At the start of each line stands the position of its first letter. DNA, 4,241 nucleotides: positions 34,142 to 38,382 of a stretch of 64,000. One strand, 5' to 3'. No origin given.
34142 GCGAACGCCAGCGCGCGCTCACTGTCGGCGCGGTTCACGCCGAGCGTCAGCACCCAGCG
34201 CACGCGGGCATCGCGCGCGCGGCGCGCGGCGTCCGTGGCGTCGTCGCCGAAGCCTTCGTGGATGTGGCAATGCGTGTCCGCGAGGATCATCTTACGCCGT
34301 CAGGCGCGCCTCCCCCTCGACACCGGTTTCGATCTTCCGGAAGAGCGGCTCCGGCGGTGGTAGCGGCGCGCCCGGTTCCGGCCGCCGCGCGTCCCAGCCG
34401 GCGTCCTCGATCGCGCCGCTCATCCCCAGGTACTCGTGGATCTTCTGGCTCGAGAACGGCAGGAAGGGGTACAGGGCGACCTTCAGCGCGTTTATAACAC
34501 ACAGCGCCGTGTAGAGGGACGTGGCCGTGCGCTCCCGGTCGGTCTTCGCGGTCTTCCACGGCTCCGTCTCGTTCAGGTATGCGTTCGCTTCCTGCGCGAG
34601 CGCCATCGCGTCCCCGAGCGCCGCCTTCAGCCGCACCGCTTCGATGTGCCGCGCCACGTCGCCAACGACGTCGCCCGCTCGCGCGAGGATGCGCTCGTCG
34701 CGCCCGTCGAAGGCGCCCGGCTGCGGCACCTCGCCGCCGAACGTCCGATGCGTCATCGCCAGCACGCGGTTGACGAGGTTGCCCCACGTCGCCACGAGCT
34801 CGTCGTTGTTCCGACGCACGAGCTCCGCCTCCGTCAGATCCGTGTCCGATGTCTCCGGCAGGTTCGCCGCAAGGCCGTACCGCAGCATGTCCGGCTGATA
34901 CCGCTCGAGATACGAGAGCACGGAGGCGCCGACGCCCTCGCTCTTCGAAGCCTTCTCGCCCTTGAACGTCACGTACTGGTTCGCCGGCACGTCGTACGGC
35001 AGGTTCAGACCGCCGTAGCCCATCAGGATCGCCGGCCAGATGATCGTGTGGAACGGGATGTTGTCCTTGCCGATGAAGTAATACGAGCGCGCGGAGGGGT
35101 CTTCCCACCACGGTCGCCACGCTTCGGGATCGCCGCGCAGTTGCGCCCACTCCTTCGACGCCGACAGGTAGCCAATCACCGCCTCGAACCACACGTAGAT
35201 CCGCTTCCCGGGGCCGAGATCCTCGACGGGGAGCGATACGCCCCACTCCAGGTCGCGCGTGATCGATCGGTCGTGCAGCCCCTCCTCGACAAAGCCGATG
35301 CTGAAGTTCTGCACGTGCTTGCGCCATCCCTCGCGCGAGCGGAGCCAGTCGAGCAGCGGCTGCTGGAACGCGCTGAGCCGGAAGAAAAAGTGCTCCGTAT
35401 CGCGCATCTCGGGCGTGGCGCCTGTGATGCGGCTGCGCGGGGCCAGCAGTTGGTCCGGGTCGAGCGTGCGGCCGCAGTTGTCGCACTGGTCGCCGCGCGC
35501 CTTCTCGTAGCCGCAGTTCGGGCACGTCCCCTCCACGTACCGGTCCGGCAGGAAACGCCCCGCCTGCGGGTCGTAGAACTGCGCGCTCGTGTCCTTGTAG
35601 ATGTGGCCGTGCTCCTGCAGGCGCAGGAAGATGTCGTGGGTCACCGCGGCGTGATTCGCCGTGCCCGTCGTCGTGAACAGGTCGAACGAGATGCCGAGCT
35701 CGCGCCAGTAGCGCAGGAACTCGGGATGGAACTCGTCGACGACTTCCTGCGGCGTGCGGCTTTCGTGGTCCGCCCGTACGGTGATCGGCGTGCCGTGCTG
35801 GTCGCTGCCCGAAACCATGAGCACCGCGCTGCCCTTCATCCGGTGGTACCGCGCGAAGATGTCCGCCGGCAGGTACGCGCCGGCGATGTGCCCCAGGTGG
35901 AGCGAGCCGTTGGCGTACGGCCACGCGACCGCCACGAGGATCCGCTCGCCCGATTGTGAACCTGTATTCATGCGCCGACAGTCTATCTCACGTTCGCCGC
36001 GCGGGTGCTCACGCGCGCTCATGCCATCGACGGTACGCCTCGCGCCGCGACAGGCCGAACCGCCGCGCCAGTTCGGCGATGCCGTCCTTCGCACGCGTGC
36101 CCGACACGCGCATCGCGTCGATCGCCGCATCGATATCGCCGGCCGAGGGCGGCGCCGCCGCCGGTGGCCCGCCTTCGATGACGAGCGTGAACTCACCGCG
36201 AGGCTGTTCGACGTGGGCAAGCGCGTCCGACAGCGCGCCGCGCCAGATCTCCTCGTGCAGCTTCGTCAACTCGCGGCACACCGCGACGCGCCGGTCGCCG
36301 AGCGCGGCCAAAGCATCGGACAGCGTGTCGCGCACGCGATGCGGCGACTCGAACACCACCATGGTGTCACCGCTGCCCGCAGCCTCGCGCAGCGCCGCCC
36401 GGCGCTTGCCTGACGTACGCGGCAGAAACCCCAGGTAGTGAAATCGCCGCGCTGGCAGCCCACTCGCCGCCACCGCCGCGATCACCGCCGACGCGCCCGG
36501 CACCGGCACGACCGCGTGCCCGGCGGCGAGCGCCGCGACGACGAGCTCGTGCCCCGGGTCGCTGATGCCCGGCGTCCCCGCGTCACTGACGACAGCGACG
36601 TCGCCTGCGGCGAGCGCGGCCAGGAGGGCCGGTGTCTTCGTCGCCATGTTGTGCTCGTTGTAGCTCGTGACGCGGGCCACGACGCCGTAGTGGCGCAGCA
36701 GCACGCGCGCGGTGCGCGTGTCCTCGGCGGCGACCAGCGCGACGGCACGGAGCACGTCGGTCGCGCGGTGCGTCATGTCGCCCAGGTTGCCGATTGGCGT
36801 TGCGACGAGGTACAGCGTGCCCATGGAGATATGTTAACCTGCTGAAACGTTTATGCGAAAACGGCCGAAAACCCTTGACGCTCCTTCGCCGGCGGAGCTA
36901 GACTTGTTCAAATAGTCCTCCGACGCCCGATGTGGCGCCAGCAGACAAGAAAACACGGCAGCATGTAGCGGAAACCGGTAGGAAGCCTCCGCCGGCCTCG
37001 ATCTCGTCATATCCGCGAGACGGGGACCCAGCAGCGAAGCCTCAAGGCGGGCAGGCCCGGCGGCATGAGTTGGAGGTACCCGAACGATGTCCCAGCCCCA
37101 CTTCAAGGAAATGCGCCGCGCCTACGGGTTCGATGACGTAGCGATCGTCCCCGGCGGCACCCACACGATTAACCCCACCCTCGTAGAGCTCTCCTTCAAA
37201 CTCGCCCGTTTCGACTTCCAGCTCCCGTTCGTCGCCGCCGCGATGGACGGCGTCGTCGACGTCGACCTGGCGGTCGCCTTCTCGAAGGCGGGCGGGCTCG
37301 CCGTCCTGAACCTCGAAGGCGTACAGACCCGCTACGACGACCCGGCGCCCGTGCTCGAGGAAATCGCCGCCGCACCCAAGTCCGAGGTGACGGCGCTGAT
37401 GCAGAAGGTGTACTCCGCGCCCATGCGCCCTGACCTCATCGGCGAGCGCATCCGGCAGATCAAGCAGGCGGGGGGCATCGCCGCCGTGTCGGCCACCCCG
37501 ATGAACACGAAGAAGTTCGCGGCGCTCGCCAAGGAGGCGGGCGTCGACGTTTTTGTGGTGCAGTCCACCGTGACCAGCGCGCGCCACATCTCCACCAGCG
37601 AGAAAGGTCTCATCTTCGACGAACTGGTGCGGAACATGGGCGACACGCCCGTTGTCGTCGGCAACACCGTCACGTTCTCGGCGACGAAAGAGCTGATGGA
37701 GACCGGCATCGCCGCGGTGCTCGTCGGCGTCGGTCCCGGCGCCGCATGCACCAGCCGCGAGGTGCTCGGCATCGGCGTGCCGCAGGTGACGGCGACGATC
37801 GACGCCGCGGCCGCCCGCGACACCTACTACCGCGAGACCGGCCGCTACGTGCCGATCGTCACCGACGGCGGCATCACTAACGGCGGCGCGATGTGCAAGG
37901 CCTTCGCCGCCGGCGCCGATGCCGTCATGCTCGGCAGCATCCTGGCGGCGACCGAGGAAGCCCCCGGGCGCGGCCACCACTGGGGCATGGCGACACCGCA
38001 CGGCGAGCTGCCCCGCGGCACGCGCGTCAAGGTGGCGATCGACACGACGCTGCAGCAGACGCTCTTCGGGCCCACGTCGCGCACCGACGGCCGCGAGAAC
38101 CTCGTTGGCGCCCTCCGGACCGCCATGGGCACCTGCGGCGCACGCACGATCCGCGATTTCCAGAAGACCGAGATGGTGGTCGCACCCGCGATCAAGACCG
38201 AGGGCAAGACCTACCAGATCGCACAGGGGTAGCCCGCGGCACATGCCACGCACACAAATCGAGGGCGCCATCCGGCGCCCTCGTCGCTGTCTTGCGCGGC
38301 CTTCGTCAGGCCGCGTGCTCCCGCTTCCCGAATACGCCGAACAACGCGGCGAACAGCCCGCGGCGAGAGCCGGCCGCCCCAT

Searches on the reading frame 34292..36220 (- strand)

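Call 76: search_protein_families(library=pfam, proteins=[window:34292-36220:-], max_evalue=0.01)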
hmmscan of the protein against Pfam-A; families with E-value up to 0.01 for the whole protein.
window:34292-36220:- (642 aa): 5 families
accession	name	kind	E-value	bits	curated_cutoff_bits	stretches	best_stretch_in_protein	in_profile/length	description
PF09334.17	tRNA-synt_1g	-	9.2e-148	492.6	20.1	1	94-487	1-391/391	tRNA synthetases class I (M)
PF00133.28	tRNA-synt_1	-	2.6e-17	63.1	22.7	1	92-332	23-245/414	tRNA synthetases class I (I, L, M and V)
PF19303.5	Anticodon_3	-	3.3e-14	53.4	23.5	1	498-631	1-136/152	Anticodon binding domain of methionyl tRNA ligase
PF08264.19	Anticodon_1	-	6.1e-07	29.9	25.1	1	508-613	1-107/148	Anticodon-binding domain of tRNA ligase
PF01406.26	tRNA-synt_1e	-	8.6e-06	25.8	27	0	103-212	19-126/301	tRNA synthetases class I (C) catalytic domain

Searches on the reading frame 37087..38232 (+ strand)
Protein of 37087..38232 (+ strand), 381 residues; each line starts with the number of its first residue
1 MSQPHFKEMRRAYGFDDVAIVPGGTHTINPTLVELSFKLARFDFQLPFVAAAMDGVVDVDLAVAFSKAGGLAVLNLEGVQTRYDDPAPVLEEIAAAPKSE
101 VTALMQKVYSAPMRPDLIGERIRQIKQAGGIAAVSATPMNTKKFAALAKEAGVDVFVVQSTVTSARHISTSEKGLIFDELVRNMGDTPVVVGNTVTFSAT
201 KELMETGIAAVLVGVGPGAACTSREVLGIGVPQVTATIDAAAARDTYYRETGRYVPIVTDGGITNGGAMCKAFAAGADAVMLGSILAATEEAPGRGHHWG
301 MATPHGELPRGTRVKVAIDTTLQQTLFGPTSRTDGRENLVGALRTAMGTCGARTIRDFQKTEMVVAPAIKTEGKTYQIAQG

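Call 76: search_protein_families(library=pfam, proteins=[window:37087-38232:+], max_evalue=0.01)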
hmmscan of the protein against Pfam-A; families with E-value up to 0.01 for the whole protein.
window:37087-38232:+ (381 aa): 5 families
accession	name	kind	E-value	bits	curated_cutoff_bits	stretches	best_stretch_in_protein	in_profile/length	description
PF00478.31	IMPDH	-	1.6e-51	175.8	25.6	1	13-295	2-248/345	IMP dehydrogenase / GMP reductase domain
PF03060.21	NMO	-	5.2e-06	26.5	28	1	42-294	8-233/331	Nitronate monooxygenase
PF01070.24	FMN_dh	-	4.4e-05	23.1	24.9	1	186-286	218-305/350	FMN-dependent dehydrogenase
PF05690.20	ThiG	-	0.00036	20.4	23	0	254-293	175-214/247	Thiazole biosynthesis protein ThiG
PF02310.24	B12-binding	-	0.0058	16.9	32.1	0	140-219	39-116/121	B12 binding domain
